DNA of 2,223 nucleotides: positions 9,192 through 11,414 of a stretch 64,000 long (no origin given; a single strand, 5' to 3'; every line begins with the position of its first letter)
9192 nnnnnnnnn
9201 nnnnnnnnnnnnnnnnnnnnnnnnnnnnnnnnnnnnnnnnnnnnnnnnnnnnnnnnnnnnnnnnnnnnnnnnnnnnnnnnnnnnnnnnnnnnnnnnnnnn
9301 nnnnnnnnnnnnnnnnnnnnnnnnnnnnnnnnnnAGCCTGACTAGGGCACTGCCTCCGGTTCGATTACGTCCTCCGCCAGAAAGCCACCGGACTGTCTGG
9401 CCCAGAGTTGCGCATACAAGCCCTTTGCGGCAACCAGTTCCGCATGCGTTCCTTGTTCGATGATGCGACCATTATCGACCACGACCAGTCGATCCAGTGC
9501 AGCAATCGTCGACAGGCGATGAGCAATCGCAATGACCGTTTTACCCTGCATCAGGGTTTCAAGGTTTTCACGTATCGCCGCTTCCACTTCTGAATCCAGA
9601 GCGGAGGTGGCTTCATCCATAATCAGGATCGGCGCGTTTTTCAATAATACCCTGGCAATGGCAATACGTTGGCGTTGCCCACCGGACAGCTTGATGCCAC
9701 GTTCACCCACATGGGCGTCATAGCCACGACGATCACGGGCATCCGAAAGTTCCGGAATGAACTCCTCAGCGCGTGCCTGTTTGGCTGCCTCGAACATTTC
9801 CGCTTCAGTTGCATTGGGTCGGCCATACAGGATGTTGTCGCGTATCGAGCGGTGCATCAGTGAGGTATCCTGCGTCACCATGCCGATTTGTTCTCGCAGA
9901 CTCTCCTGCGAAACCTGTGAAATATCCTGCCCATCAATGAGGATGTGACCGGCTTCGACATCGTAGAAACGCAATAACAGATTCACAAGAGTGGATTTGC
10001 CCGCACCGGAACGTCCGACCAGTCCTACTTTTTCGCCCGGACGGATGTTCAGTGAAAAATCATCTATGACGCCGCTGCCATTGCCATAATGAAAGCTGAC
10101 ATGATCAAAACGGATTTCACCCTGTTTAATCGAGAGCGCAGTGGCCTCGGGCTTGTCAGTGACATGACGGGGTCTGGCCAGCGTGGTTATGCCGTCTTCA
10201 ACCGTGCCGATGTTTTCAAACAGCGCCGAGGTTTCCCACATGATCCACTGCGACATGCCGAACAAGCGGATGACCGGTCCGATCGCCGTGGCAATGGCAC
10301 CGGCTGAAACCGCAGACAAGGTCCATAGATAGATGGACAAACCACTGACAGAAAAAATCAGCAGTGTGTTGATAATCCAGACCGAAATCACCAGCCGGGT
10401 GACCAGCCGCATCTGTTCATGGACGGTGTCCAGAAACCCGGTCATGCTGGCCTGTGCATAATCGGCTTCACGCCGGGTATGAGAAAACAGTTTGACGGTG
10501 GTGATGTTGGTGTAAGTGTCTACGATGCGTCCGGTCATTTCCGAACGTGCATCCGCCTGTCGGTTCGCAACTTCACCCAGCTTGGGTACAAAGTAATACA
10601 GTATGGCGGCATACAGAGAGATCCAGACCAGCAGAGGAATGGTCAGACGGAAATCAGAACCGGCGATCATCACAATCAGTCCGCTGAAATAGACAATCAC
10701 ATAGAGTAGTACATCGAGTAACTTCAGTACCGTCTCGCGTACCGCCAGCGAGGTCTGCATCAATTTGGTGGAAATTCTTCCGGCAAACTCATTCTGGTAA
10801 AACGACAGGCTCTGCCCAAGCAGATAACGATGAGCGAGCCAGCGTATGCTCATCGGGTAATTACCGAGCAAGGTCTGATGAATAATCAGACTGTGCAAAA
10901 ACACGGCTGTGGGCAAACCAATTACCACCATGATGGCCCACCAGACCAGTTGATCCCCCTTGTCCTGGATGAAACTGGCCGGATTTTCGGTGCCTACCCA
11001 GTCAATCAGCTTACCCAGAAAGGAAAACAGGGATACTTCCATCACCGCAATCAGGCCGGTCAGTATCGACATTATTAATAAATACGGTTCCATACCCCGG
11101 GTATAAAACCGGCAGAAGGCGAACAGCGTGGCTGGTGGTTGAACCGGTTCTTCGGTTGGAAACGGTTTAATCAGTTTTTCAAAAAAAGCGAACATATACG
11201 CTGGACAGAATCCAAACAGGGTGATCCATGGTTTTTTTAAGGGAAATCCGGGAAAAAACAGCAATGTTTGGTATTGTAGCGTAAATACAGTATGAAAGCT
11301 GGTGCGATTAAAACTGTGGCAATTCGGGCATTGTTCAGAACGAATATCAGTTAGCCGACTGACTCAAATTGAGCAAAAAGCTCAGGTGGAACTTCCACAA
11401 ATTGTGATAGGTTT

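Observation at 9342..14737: NdvB-like GH17+GT2 fusion (beta-glucan synthase/transglycosylase) with divergent ABC exporter and a downstream orphan membrane protein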

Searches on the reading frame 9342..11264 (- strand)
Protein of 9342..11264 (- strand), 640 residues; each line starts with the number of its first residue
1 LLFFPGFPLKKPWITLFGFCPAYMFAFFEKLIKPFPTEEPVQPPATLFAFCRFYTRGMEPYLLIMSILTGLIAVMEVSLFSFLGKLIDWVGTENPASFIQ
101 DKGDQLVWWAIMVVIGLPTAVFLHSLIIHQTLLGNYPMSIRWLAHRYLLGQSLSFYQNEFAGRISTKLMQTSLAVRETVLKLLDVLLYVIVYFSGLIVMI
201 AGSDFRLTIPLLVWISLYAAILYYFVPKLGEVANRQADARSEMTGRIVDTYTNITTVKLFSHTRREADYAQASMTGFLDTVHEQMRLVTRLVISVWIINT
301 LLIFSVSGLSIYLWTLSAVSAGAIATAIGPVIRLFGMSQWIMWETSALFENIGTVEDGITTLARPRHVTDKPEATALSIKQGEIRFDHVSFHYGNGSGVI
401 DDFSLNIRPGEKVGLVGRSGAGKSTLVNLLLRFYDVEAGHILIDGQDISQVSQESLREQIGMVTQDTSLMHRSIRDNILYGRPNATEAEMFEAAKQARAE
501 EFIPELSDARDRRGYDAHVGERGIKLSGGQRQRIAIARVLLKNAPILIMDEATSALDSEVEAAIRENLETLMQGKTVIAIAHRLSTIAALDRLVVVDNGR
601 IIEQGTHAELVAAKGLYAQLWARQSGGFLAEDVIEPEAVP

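Call 6: search_protein_families(library=pfam, proteins=[window:9342-11264:-], max_evalue=0.01)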
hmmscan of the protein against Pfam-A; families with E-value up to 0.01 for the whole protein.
window:9342-11264:- (640 aa): 6 families
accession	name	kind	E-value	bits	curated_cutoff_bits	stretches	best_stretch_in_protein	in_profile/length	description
PF00005.33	ABC_tran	-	6.6e-36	124.4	25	1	401-554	2-137/137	ABC transporter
PF00664.28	ABC_membrane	-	1.4e-14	54.8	28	1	65-269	4-205/274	ABC transporter transmembrane region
PF02463.25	SMC_N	-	4.3e-07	30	40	1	429-596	99-211/220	RecF/RecN/SMC N terminal domain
PF01926.29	MMR_HSR1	-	0.0011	19.5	21.9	1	412-440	1-28/113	50S ribosome-binding GTPase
PF03193.22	RsgA_GTPase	-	0.0018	18.5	30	1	412-441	108-137/174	RsgA GTPase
PF13401.12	AAA_22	-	0.0027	18.5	27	0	415-482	10-33/130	AAA domain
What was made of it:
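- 9342..11195 (-): Adjacent gene, not shown to belong to the system: an ABCB-type half-transporter exporter of 617 aa (the maximal ORF, from a TTG at 11264, would be 640 aa). PF00664 plus PF00005 (call 6).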

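Call 7: search_protein_families(library=ncbifam, proteins=[window:9342-11264:-], max_evalue=0.01)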
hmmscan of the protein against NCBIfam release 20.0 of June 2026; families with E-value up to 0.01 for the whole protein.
window:9342-11264:- (640 aa): 188 families (the best 25 are shown)
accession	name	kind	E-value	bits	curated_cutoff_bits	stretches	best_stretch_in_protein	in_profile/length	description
TIGR02204.1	MsbA_rel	hypoth_equivalog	2.6e-107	359.9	780.4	1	77-622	35-573/576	ABC transporter, permease/ATP-binding protein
NF010178.0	PRK13657.1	equivalog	8.9e-104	348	733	1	64-624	26-570/588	glucan ABC transporter ATP-binding protein/ permease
TIGR02203.1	MsbA_lipidA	equivalog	4.5e-102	342.4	602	1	59-622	13-567/572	lipid A export permease/ATP-binding protein MsbA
TIGR01846.1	type_I_sec_HlyB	subfamily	3.1e-94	316.6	725.55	1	145-626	219-694/694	type I secretion system permease/ATPase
NF052233.1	CphA_assoc_ABC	equivalog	6.9e-94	315.7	880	1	141-625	266-744/766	cyanophycin metabolism-associated ABC transporter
NF045513.1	HepA_fam_ABC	equivalog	9.3e-94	315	725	1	147-619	137-604/610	heterocyst formation ABC transporter subunit HepA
TIGR00958.1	3a01208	subfamily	9e-89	298.6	874.6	1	51-620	153-710/711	antigen peptide transporter 2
NF008381.0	PRK11176.1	equivalog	6.4e-84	282.4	867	1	62-624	27-579/582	lipid A ABC transporter ATP-binding protein/permease MsbA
TIGR03375.1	type_I_sec_LssB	subfamily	1.3e-83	281.5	693.1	1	177-613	264-691/696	type I secretion system permease/ATPase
TIGR01192.1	chvA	subfamily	3.3e-82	276.9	585.4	1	174-632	125-577/585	glucan export ABC transporter ATP-binding protein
TIGR03796.1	NHLM_micro_ABC1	equivalog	3.8e-73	246.9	853.3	1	137-620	228-708/710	NHLP family bacteriocin export ABC transporter peptidase/permease/ATPase subunit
TIGR03797.1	NHLM_micro_ABC2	equivalog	1.5e-71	241.9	709.4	1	147-624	218-685/686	NHLP bacteriocin export ABC transporter permease/ATPase subunit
NF008364.0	PRK11160.1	equivalog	3.7e-71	240.4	630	1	180-623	135-574/575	heme ABC transporter ATP-binding protein/permease CydC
NF000475.1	tet_ABC_46_B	exception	5.3e-70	236.6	1250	1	135-624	90-574/578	tetracycline efflux ABC transporter Tet(46) subunit B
TIGR01193.1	bacteriocin_ABC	subfamily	8.4e-69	232.8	523.85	2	370-621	460-706/708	peptide cleavage/export ABC transporter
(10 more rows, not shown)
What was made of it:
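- On NdvA/ChvA/Cgt cyclic-glucan ABC exporter (for the gene at 9342..11195): MsbA-related models score equally: 360 (cut-off 780) and 342 (cut-off 602) (call 7).
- Closest known: NdvA / ChvA / Cgt cyclic beta-1,2-glucan ABC exporters. Same: The neighbouring gene is also a half-size ABCB-type exporter, with the membrane domain followed by the nucleotide-binding domain (calls 6, 7).
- The NCBIfam glucan-exporter model PRK13657 is the second-best hit for the ABC protein, at 348 bits (call 7). The PRK13657 and chvA models are far below their cut-offs (348 vs 733; 277 vs 585), and MsbA-type models score the same (call 7).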

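Call 33: search_solved_structures(query=window:9345-11195:-, max_evalue=1e-30)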
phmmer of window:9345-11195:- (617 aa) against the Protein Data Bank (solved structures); distinct sequences matched with E-value up to 1e-30: 266 (the best 60 are shown).
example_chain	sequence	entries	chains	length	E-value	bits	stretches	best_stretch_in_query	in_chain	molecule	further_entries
8woi_A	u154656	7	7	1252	4.6e-132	444.6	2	339-600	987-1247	ABC transporter B family member 19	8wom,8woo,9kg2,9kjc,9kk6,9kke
8wp0_A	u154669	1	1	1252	2.9e-131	442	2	339-600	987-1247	ABC transporter B family member 19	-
8zpx_B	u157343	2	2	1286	7e-125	420.9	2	124-602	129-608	ABC transporter B family member 1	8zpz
9juj_A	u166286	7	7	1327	7.9e-125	420.7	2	124-602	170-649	ABC transporter B family member 1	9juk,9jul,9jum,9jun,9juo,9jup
8zq4_B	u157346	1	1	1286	4.4e-124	418.2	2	124-602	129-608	ABC transporter B family member 1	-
4f4c_A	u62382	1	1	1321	8.2e-120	404.2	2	123-601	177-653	Multidrug resistance protein pgp-1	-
7zk4_A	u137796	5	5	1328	2.6e-118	399.2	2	113-604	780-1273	ATP-dependent translocase ABCB1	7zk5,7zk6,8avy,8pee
7zka_A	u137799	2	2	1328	7.6e-118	397.7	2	114-604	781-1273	ATP-dependent translocase ABCB1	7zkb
7zk8_A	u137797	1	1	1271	1.3e-117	396.9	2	113-597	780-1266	ATP-dependent translocase ABCB1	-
6ujs_A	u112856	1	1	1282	1.7e-117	396.5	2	99-604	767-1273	ATP-dependent translocase ABCB1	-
5kpi_A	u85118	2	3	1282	1.9e-117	396.4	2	114-604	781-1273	Multidrug resistance protein 1A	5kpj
4m2s_A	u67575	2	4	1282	1.9e-117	396.4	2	114-604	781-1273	Multidrug resistance protein 1A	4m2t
3g60_A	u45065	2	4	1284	1.9e-117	396.3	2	114-604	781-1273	Multidrug resistance protein 1a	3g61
6ujt_A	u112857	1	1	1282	2e-117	396.3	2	114-604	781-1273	ATP-dependent translocase ABCB1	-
4lsg_A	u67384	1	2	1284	2e-117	396.3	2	114-604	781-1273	Multidrug resistance protein 1A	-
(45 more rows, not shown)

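Call 43: find_homologous_proteins(query=window:9345-11195:-)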
Query window:9345-11195:- (617 aa): 8000 proteins with E <= 0.001 among 8000 candidates; the best 120 are listed.
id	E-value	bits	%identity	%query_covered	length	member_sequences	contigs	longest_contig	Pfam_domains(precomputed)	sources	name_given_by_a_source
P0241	0.0e+0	1362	100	100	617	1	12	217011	PF00005.34,PF02463.26,PF00664.29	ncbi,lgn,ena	-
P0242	0.0e+0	1359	100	100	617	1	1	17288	PF00005.34,PF02463.26,PF00664.29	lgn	-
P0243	0.0e+0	1357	100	100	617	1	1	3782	PF00005.34,PF02463.26,PF00664.29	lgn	-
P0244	0.0e+0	1345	99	100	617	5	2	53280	PF00005.34,PF02463.26,PF00664.29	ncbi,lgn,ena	-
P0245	0.0e+0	1305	96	100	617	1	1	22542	PF00005.34,PF02463.26,PF00664.29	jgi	-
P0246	0.0e+0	1152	82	100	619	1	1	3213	PF00005.34,PF02463.26,PF00664.29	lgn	-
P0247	0.0e+0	1151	83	99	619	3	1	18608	PF00005.34,PF02463.26,PF00664.29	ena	-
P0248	0.0e+0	1143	83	99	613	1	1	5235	PF00005.34,PF02463.26,PF00664.29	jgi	-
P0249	0.0e+0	1131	83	99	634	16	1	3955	PF00005.34,PF02463.26,PF00664.29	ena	-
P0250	0.0e+0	1129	82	99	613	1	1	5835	PF00005.34,PF02463.26,PF00664.29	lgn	-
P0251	0.0e+0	1120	82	99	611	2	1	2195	PF00005.34,PF02463.26,PF00664.29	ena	-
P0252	0.0e+0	1114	80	99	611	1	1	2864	PF00005.34,PF02463.26,PF00664.29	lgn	-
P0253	0.0e+0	1100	79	99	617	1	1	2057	PF00005.34,PF02463.26,PF00664.29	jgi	-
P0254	0.0e+0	1095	79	99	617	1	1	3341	PF00005.34,PF02463.26,PF00664.29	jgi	-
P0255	0.0e+0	1094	78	99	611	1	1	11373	PF00005.34,PF02463.26,PF00664.29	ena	-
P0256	0.0e+0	1088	79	99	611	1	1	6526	PF00005.34,PF02463.26,PF00664.29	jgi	-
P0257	0.0e+0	1074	77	99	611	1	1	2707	PF00005.34,PF02463.26,PF00664.29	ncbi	-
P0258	0.0e+0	1059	77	99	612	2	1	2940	PF00005.34,PF02463.26,PF00664.29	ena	-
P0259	0.0e+0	1049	75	99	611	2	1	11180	PF00005.34,PF02463.26,PF00664.29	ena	-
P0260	0.0e+0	1048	75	99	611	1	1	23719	PF00005.34,PF02463.26,PF00664.29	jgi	-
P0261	0.0e+0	1047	75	99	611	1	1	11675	PF00005.34,PF02463.26,PF00664.29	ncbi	ncbi:MAG: ABC transporter ATP-binding protein [Gammaproteobacteria bacterium]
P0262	0.0e+0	1041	74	99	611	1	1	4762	PF00005.34,PF02463.26,PF00664.29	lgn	-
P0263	0.0e+0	1037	74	99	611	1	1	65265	PF00005.34,PF00664.29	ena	-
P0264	0.0e+0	1037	74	99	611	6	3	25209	PF00005.34,PF02463.26,PF00664.29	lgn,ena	-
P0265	0.0e+0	1035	75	99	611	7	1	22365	PF00005.34,PF02463.26,PF00664.29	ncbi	-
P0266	0.0e+0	1035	74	99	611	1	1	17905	PF00005.34,PF02463.26,PF00664.29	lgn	-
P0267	0.0e+0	1034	76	99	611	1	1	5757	PF00005.34,PF02463.26,PF00664.29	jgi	jgi:ATP-binding cassette, subfamily B, multidrug efflux pump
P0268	0.0e+0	1031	74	99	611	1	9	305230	PF00005.34,PF02463.26,PF00664.29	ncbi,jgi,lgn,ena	ncbi:MAG: ABC transporter ATP-binding protein [Gammaproteobacteria bacterium]|jgi:ATP-binding casset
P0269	0.0e+0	1028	74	99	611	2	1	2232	PF00005.34,PF02463.26,PF00664.29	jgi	jgi:ATP-binding cassette subfamily B multidrug efflux pump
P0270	0.0e+0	1026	75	99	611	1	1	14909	PF00005.34,PF02463.26,PF00664.29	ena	-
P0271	0.0e+0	1025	74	99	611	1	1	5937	PF00005.34,PF02463.26,PF00664.29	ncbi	ncbi:MAG: ABC transporter ATP-binding protein [Gammaproteobacteria bacterium]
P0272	0.0e+0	1024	74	99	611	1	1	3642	PF00005.34,PF02463.26,PF00664.29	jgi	jgi:ATP-binding cassette subfamily B multidrug efflux pump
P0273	0.0e+0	1022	74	99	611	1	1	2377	PF00005.34,PF02463.26,PF00664.29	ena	-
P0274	0.0e+0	1022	73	99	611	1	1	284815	PF00005.34,PF02463.26,PF00664.29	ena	-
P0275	0.0e+0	1019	74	99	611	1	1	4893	PF00005.34,PF02463.26,PF00664.29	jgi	jgi:ATP-binding cassette subfamily B multidrug efflux pump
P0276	0.0e+0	1018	74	99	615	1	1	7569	PF00005.34,PF02463.26,PF00664.29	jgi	-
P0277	0.0e+0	1017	72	99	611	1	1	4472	PF00005.34,PF02463.26,PF00664.29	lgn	-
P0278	0.0e+0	1017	73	99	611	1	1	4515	PF00005.34,PF02463.26,PF00664.29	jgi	-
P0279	0.0e+0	1013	72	99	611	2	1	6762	PF00005.34,PF02463.26,PF00664.29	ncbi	ncbi:MAG TPA: ABC transporter ATP-binding protein [Gammaproteobacteria bacterium]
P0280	0.0e+0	1013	72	99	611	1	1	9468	PF00005.34,PF02463.26,PF00664.29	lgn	-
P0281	0.0e+0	1013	73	99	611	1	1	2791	PF00005.34,PF02463.26,PF00664.29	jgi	-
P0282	0.0e+0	1013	72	99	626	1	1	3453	PF00005.34,PF02463.26,PF00664.29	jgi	jgi:ATP-binding cassette subfamily B multidrug efflux pump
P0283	0.0e+0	1012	73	99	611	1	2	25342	PF00005.34,PF02463.26,PF00664.29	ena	-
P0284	0.0e+0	1012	73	99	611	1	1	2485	PF00005.34,PF02463.26,PF00664.29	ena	-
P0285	0.0e+0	1011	73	99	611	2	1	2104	PF00005.34,PF02463.26,PF00664.29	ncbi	-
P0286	0.0e+0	1011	73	99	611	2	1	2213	PF00005.34,PF02463.26,PF00664.29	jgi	jgi:ATP-binding cassette subfamily B multidrug efflux pump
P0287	0.0e+0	1010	72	99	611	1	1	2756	PF00005.34,PF02463.26,PF00664.29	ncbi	-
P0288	0.0e+0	1010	73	99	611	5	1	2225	PF00005.34,PF02463.26,PF00664.29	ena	-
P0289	0.0e+0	1010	72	99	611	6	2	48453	PF00005.34,PF02463.26,PF00664.29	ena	-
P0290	1.7e-298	1009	74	99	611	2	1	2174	PF00005.34,PF02463.26,PF00664.29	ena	-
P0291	3.9e-298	1008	73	99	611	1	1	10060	PF00005.34,PF02463.26,PF00664.29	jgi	jgi:ATP-binding cassette subfamily B multidrug efflux pump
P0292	4.8e-298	1008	72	99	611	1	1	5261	PF00005.34,PF02463.26,PF00664.29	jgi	-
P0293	5.0e-298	1008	72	99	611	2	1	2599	PF00005.34,PF02463.26,PF00664.29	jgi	jgi:ATP-binding cassette subfamily B multidrug efflux pump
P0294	2.3e-297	1005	72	99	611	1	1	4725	PF00005.34,PF02463.26,PF00664.29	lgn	-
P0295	9.1e-297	1003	71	99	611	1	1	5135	PF00005.34,PF02463.26,PF00664.29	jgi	jgi:ATP-binding cassette, subfamily B, multidrug efflux pump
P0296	1.4e-296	1003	71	99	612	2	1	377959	PF00005.34,PF02463.26,PF00664.29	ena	-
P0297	1.8e-296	1002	71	99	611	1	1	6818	PF00005.34,PF02463.26,PF00664.29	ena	-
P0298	2.9e-296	1002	72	99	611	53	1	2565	PF00005.34,PF02463.26,PF00664.29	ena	-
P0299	1.1e-295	1000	72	99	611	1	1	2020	PF00005.34,PF02463.26,PF00664.29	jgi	jgi:ATP-binding cassette, subfamily B, multidrug efflux pump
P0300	2.6e-295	999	73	99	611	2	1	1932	PF00005.34,PF02463.26,PF00664.29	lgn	-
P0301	8.1e-295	997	72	99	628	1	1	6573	PF00005.34,PF02463.26,PF00664.29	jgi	jgi:ATP-binding cassette subfamily B multidrug efflux pump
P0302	2.9e-294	995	72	99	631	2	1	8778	PF00005.34,PF02463.26,PF00664.29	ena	-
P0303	4.9e-293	991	71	99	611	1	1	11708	PF00005.34,PF02463.26,PF00664.29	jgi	jgi:ATP-binding cassette subfamily B multidrug efflux pump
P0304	4.9e-293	991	70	99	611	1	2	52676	PF00005.34,PF02463.26,PF00664.29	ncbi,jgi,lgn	-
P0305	8.1e-293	990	71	100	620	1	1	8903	PF00005.34,PF02463.26,PF00664.29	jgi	jgi:ATP-binding cassette subfamily B multidrug efflux pump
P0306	4.7e-292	988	72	99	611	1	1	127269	PF00005.34,PF02463.26,PF00664.29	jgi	jgi:ATP-binding cassette subfamily B multidrug efflux pump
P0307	9.8e-292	987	72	99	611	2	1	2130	PF00005.34,PF02463.26,PF00664.29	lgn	-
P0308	1.2e-291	986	70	99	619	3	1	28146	PF00005.34,PF02463.26,PF00664.29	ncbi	-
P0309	2.0e-291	986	71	99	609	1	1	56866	PF00005.34,PF02463.26,PF00664.29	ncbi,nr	ncbi:MAG TPA: ABC transporter ATP-binding protein [Cellvibrio sp.]|nr:ABC transporter ATP-binding pr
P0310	2.7e-291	985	71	99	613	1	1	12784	PF00005.34,PF02463.26,PF00664.29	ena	-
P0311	5.3e-291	984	71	99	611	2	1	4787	PF00005.34,PF02463.26,PF00664.29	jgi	-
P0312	6.5e-291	984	70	99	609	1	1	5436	PF00005.34,PF02463.26,PF00664.29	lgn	-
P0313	8.1e-291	984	72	99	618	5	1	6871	PF00005.34,PF02463.26,PF00664.29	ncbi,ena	-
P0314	1.6e-290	983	70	99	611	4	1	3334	PF00005.34,PF02463.26,PF00664.29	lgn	-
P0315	2.0e-290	982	71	99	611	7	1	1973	PF00005.34,PF02463.26,PF00664.29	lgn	-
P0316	2.4e-290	982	70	99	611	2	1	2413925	PF00005.34,PF02463.26,PF00664.29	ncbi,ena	-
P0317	1.8e-289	979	70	100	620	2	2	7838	PF00005.34,PF02463.26,PF00664.29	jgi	jgi:ATP-binding cassette, subfamily B, multidrug efflux pump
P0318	2.7e-289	979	70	99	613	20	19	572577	PF00005.34,PF02463.26,PF00664.29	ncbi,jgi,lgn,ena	jgi:ABC-type multidrug transport system, ATPase and permease components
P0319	4.3e-289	978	69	99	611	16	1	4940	PF00005.34,PF02463.26,PF00664.29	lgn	-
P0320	5.8e-289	978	71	99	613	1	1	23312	PF00005.34,PF02463.26,PF00664.29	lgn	-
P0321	1.2e-288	977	70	99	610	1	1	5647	PF00005.34,PF02463.26,PF00664.29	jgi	jgi:ATP-binding cassette subfamily B multidrug efflux pump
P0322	1.6e-288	976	71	98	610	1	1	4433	PF00005.34,PF02463.26,PF00664.29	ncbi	-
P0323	5.6e-288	974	69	99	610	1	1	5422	PF00005.34,PF02463.26,PF00664.29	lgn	-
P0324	1.0e-287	974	71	99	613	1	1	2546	PF00005.34,PF02463.26,PF00664.29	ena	-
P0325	1.1e-287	973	71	99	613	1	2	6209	PF00005.34,PF02463.26,PF00664.29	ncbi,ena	-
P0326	1.1e-287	973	70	99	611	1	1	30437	PF00005.34,PF02463.26,PF00664.29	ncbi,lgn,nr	ncbi:MAG: ABC transporter ATP-binding protein [Gammaproteobacteria bacterium]|nr:ABC transporter ATP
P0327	1.7e-287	973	69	99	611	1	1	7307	PF00005.34,PF02463.26,PF00664.29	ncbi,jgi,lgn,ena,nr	ncbi:MAG TPA: ABC transporter ATP-binding protein [Gammaproteobacteria bacterium]|nr:ABC transporter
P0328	3.8e-287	972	70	99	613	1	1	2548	PF00005.34,PF02463.26,PF00664.29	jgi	jgi:ATP-binding cassette, subfamily B, multidrug efflux pump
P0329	4.1e-287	972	69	99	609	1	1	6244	PF00005.34,PF02463.26,PF00664.29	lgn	-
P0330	4.1e-287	971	70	99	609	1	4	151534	PF00005.34,PF02463.26,PF00664.29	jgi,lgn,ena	-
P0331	7.4e-287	971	69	99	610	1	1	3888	PF00005.34,PF02463.26,PF00664.29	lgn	-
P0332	1.1e-286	970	70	99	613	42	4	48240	PF00005.34,PF02463.26,PF00664.29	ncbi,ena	-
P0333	1.5e-286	970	70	99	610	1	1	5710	PF00005.34,PF02463.26,PF00664.29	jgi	jgi:ATP-binding cassette subfamily B multidrug efflux pump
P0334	1.7e-286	969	70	98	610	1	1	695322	PF00005.34,PF02463.26,PF00664.29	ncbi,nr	ncbi:MAG: ABC transporter ATP-binding protein [Gammaproteobacteria bacterium]|nr:ABC transporter ATP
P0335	2.5e-286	969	70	99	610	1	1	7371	PF00005.34,PF02463.26,PF00664.29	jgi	-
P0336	1.1e-285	967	70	99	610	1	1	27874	PF00005.34,PF02463.26,PF00664.29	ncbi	ncbi:MAG: ABC transporter ATP-binding protein [Acetobacteraceae bacterium]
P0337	4.2e-284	962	69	99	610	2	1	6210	PF00005.34,PF02463.26,PF00664.29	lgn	-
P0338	5.4e-284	961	71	99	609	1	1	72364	PF00005.34,PF02463.26,PF00664.29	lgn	-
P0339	6.1e-284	961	70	99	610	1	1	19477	PF00005.34,PF02463.26,PF00664.29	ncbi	ncbi:MAG: ABC transporter ATP-binding protein [Acetobacteraceae bacterium]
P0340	6.7e-284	961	68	99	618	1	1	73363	PF00005.34,PF02463.26,PF00664.29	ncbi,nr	ncbi:MAG TPA: ABC transporter ATP-binding protein [Gammaproteobacteria bacterium]|nr:ABC transporter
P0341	7.1e-284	961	70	99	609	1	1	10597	PF00005.34,PF02463.26,PF00664.29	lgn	-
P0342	1.1e-283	960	70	99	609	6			PF00005.34,PF02463.26,PF00664.29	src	-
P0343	1.8e-283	959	68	100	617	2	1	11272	PF00005.34,PF02463.26,PF00664.29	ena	-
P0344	1.9e-283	959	70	99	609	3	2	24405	PF00005.34,PF02463.26,PF00664.29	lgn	-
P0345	2.2e-283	959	70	99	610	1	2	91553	PF00005.34,PF02463.26,PF00664.29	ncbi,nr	ncbi:MAG: ABC transporter ATP-binding protein [Gammaproteobacteria bacterium]|nr:ABC transporter ATP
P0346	3.2e-283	959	68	99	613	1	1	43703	PF00005.34,PF02463.26,PF00664.29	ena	-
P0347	3.9e-283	958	70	99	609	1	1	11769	PF00005.34,PF02463.26,PF00664.29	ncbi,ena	-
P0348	4.5e-283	958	69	99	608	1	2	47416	PF00005.34,PF02463.26,PF00664.29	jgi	jgi:ATP-binding cassette subfamily B multidrug efflux pump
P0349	4.6e-283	958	69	99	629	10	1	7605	PF00005.34,PF02463.26,PF00664.29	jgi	-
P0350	4.7e-283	958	69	99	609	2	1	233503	PF00005.34,PF02463.26,PF00664.29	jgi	jgi:ATP-binding cassette subfamily B multidrug efflux pump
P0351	5.0e-283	958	69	99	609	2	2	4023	PF00005.34,PF02463.26,PF00664.29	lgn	-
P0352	5.5e-283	958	70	99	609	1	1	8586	PF00005.34,PF02463.26,PF00664.29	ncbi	-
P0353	6.1e-283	958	71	99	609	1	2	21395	PF00005.34,PF02463.26,PF00664.29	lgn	-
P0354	6.7e-283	958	70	99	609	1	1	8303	PF00005.34,PF02463.26,PF00664.29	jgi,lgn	-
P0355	9.7e-283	957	70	99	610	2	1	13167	PF00005.34,PF02463.26,PF00664.29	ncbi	-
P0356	1.0e-282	957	70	99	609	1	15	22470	PF00005.34,PF02463.26,PF00664.29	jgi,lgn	jgi:ATP-binding cassette subfamily B multidrug efflux pump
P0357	1.8e-282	956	70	99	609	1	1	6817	PF00005.34,PF02463.26,PF00664.29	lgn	-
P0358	3.7e-282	955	70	99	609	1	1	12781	PF00005.34,PF02463.26,PF00664.29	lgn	-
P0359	3.9e-282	955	70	99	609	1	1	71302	PF00005.34,PF02463.26,PF00664.29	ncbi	-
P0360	4.2e-282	955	69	99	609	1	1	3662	PF00005.34,PF02463.26,PF00664.29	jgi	-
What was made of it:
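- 9342..11195 (-): Orthologs at 68-83% identity are 609-619 aa (call 43).
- Checked: Identical and related database proteins are 611-617 aa (call 43), so the gene is probably 9342..11195.
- At least 120 clusters of ABC orthologs are 68% identical or more (call 43).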
